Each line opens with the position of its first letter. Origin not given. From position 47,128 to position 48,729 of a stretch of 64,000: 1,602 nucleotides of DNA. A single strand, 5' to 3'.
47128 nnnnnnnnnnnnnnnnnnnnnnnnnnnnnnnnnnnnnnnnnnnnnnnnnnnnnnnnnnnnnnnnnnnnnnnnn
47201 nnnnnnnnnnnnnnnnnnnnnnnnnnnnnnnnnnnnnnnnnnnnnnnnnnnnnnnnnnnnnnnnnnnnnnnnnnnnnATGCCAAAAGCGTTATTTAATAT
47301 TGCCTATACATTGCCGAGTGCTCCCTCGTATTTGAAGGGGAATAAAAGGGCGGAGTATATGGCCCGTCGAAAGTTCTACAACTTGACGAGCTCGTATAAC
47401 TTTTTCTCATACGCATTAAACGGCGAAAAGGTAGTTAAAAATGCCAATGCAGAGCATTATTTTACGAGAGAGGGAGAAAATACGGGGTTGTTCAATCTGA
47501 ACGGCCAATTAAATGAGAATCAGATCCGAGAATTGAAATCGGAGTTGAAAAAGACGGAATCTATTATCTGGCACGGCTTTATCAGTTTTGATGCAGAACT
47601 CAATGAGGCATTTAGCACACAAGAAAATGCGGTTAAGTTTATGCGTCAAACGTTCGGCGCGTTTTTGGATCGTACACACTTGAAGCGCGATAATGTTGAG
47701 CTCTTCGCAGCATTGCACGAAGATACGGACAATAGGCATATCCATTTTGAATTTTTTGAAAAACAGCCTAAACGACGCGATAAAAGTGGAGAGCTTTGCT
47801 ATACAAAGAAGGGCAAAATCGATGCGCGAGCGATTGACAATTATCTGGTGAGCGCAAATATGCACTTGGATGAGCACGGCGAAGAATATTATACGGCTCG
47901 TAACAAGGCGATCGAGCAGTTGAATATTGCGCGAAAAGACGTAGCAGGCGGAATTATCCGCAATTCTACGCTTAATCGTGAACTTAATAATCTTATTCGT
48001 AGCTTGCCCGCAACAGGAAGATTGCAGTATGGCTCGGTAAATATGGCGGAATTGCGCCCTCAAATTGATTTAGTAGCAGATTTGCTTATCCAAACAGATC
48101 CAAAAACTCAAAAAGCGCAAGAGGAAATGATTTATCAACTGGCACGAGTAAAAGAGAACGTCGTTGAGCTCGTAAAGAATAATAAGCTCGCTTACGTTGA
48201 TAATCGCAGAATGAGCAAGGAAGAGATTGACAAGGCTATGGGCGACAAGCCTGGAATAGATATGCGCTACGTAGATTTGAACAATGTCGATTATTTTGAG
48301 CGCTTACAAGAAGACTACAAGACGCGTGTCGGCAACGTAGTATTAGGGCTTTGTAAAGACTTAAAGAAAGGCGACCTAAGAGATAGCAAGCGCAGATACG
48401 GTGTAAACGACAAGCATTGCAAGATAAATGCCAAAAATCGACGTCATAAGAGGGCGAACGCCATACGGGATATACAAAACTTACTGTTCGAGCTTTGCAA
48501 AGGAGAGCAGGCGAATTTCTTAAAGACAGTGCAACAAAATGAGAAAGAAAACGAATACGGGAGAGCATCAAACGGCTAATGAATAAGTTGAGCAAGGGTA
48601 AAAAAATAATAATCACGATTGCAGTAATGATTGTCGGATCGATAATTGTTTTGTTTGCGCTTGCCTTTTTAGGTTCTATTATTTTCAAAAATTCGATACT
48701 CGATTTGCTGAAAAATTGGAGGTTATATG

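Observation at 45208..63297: Four arrays of a strict 9-nt CAAG/CTTG repeat, read in two codon phases and once untranslated, with a 27-nt exact coding/intergenic match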

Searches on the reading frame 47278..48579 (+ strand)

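Call 7: search_protein_families(library=pfam, proteins=[window:47278-48579:+], max_evalue=0.01)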
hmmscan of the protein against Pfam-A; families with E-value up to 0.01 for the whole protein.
window:47278-48579:+ (433 aa): 2 families
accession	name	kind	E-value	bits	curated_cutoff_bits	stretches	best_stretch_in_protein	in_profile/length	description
PF18555.7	MobL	-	7.9e-18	65.1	28.5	1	46-333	39-339/383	MobL relaxases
PF03432.20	Relaxase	-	0.0014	19.3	24.6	1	69-158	16-97/132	MobA/VirD2-like, nuclease domain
